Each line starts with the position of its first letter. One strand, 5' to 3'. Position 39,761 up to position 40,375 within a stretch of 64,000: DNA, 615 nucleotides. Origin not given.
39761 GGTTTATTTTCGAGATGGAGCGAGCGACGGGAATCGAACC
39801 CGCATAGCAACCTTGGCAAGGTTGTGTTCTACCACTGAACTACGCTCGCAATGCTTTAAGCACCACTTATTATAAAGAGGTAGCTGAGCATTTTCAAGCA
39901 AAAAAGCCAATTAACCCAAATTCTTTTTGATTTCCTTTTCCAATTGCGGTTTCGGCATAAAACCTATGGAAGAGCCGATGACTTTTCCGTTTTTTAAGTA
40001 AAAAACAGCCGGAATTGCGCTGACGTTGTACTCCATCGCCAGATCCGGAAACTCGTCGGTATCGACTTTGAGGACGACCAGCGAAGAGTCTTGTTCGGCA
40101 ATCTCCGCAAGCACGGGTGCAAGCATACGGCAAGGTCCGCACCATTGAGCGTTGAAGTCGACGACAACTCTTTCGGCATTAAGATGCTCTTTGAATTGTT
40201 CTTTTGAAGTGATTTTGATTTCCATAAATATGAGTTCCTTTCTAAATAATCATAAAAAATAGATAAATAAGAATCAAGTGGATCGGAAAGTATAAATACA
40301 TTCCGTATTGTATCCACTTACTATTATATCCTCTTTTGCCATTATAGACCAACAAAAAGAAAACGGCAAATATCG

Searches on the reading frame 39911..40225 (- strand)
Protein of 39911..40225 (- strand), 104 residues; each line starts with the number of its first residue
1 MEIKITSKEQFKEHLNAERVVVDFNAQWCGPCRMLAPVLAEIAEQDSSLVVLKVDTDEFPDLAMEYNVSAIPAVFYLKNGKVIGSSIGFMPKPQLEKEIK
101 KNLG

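Call 11: find_encoding_contigs(protein=window:39911-40225:-, flank=6000, max_places=10)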
Protein window:39911-40225:- (104 aa): 23 contigs read that carry it; 10 places shown.
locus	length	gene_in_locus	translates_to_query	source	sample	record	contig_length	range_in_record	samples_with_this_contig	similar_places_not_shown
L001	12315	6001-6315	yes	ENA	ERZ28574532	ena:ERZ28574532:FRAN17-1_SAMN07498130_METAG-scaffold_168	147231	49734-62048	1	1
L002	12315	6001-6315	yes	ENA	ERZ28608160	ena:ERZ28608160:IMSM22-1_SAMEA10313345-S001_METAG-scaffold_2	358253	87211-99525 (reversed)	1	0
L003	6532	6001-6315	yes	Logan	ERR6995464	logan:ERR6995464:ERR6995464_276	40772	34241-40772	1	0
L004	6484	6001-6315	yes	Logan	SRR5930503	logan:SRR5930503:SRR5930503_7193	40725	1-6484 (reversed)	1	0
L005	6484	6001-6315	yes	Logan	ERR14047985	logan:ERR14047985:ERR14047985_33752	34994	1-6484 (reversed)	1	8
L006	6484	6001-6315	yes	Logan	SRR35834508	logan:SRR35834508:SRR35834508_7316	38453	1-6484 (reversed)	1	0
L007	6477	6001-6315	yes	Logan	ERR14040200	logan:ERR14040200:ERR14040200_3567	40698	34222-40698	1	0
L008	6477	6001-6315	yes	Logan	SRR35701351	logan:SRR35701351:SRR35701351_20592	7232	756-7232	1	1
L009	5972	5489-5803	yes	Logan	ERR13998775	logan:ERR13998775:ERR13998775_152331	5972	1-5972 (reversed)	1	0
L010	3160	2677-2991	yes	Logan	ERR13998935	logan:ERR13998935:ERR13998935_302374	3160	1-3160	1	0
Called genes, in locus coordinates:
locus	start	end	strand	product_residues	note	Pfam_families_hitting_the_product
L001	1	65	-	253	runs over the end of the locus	PF01136:Peptidase_U32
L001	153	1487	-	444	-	PF03951:Gln-synt_N, PF00120:Gln-synt_C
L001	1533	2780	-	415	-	PF05195:AMP_N, PF00557:Peptidase_M24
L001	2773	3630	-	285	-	PF01656:CbiA (weak), PF10609:ParA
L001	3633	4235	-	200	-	PF01205:Impact_N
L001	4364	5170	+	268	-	PF02517:Rce1-like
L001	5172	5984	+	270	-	PF05857:TraX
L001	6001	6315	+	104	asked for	PF00085:Thioredoxin, PF14595:Thioredoxin_9 (weak), PF13098:Thioredoxin_2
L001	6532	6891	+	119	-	-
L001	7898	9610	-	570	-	PF01547:SBP_bac_1, PF13416:SBP_bac_8, PF13343:SBP_bac_6 (weak)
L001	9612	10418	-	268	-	PF00528:BPD_transp_1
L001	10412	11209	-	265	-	PF00528:BPD_transp_1 (weak)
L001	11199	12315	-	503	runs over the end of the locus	PF00005:ABC_tran, PF08402:TOBE_2 (weak)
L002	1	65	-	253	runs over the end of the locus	PF01136:Peptidase_U32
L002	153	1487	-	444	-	PF03951:Gln-synt_N, PF00120:Gln-synt_C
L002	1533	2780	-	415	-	PF05195:AMP_N, PF00557:Peptidase_M24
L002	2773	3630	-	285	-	PF01656:CbiA (weak), PF10609:ParA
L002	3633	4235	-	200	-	PF01205:Impact_N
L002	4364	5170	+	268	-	PF02517:Rce1-like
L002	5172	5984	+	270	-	PF05857:TraX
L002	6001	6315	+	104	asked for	PF00085:Thioredoxin, PF14595:Thioredoxin_9 (weak), PF13098:Thioredoxin_2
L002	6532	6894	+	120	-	-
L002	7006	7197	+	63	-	-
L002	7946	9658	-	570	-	PF01547:SBP_bac_1, PF13416:SBP_bac_8, PF13343:SBP_bac_6 (weak)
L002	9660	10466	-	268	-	PF00528:BPD_transp_1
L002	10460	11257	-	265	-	PF00528:BPD_transp_1 (weak)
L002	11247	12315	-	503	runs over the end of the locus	PF00005:ABC_tran, PF08402:TOBE_2 (weak)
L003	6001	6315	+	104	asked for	PF00085:Thioredoxin, PF14595:Thioredoxin_9 (weak), PF13098:Thioredoxin_2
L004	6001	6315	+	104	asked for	PF00085:Thioredoxin, PF14595:Thioredoxin_9 (weak), PF13098:Thioredoxin_2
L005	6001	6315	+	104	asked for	PF00085:Thioredoxin, PF14595:Thioredoxin_9 (weak), PF13098:Thioredoxin_2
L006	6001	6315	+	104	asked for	PF00085:Thioredoxin, PF14595:Thioredoxin_9 (weak), PF13098:Thioredoxin_2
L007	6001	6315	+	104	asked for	PF00085:Thioredoxin, PF14595:Thioredoxin_9 (weak), PF13098:Thioredoxin_2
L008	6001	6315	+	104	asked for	PF00085:Thioredoxin, PF14595:Thioredoxin_9 (weak), PF13098:Thioredoxin_2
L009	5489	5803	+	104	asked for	PF00085:Thioredoxin, PF14595:Thioredoxin_9 (weak), PF13098:Thioredoxin_2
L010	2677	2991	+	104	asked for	PF00085:Thioredoxin, PF14595:Thioredoxin_9 (weak), PF13098:Thioredoxin_2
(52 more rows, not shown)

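Call 15: search_protein_families(library=phrogs, proteins=[L002:7006-7197:+, L002:6532-6894:+], max_evalue=1)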
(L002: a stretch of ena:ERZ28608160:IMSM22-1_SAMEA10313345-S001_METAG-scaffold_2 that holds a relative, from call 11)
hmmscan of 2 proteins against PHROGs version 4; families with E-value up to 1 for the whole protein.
L002:7006-7197:+ (63 aa): 0 families

L002:6532-6894:+ (120 aa): 0 families

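Call 16: search_protein_families(library=pfam, proteins=[L002:7006-7197:+, L002:6532-6894:+], max_evalue=10)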
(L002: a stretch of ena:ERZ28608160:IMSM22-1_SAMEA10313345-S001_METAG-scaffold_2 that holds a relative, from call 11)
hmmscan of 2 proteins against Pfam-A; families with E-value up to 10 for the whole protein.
L002:7006-7197:+ (63 aa): 0 families

L002:6532-6894:+ (120 aa): 1 family
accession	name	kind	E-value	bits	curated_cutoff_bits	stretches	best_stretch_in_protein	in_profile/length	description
PF12721.12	RHIM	-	0.068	13.2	20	1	54-65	10-21/22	RIP homotypic interaction motif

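Call 20: find_homologous_proteins(query=L002:7006-7197:+, max_evalue=0.01)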
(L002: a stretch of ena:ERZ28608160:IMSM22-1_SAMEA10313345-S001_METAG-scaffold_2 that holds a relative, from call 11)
Query L002:7006-7197:+ (63 aa): 2 proteins with E <= 0.01 among 3 candidates.
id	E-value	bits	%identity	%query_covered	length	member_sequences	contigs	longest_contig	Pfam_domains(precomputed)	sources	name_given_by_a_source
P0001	3.2e-34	132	100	100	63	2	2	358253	-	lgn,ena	-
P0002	5.3e-29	116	87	97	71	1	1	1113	-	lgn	-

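Call 21: find_encoding_contigs(protein=P0002, flank=3000)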
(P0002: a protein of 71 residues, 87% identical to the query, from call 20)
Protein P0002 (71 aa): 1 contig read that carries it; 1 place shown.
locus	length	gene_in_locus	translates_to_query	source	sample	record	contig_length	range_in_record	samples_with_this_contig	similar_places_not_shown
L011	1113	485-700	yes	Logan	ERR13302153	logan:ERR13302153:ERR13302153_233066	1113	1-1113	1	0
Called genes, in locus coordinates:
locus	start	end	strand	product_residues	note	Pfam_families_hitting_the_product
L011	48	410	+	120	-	-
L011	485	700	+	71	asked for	-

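Call 22: find_encoding_contigs(protein=P0001, flank=3000)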
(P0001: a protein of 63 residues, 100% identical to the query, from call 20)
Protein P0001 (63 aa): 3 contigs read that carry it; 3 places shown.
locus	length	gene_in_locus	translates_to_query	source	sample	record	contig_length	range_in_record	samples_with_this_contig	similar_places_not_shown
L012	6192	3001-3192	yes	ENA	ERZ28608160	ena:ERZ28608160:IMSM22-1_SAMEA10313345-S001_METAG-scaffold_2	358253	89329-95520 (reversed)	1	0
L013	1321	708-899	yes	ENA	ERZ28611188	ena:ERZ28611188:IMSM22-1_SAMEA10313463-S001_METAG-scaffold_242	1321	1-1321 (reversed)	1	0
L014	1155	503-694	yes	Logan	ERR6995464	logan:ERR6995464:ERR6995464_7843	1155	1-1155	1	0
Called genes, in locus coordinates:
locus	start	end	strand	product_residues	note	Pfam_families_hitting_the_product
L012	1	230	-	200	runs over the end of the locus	PF01205:Impact_N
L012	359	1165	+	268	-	PF02517:Rce1-like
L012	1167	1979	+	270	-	PF05857:TraX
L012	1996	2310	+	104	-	PF00085:Thioredoxin, PF14595:Thioredoxin_9 (weak), PF13098:Thioredoxin_2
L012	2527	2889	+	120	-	-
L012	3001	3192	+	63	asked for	-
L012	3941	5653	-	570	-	PF01547:SBP_bac_1, PF13416:SBP_bac_8, PF13343:SBP_bac_6 (weak)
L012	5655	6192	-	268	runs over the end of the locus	PF00528:BPD_transp_1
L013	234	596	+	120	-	-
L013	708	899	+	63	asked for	-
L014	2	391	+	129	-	?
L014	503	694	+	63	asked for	-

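Call 40: search_protein_families(library=ncbifam, proteins=[L002:7006-7197:+], max_evalue=10)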
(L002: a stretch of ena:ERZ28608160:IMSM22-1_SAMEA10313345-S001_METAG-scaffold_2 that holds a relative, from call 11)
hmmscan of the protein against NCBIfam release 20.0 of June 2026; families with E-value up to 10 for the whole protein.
L002:7006-7197:+ (63 aa): 0 families

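Call 74: predict_structure(protein=P0001)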
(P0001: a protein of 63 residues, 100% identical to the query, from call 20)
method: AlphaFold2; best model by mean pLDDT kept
length: 63 residues; sequences in the alignment: 1
mean_pLDDT: 51.6   pTM: 0.32
mean pLDDT of the five models: 51.6, 49.9, 49.7, 47.5, 45.2
residues with pLDDT >= 90: 0; 70-90: 0; 50-70: 47; < 50: 16
segments of 3 or more residues with pLDDT < 50: 1-11, 61-63
pLDDT, mean of each block of 10 residues (from residue 1): 33 55 60 58 55 52 42
secondary structure, 60 per line:
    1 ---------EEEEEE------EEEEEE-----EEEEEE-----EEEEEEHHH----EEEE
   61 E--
elements in order: E10-15 E22-27 E33-38 E44-49 E57-61
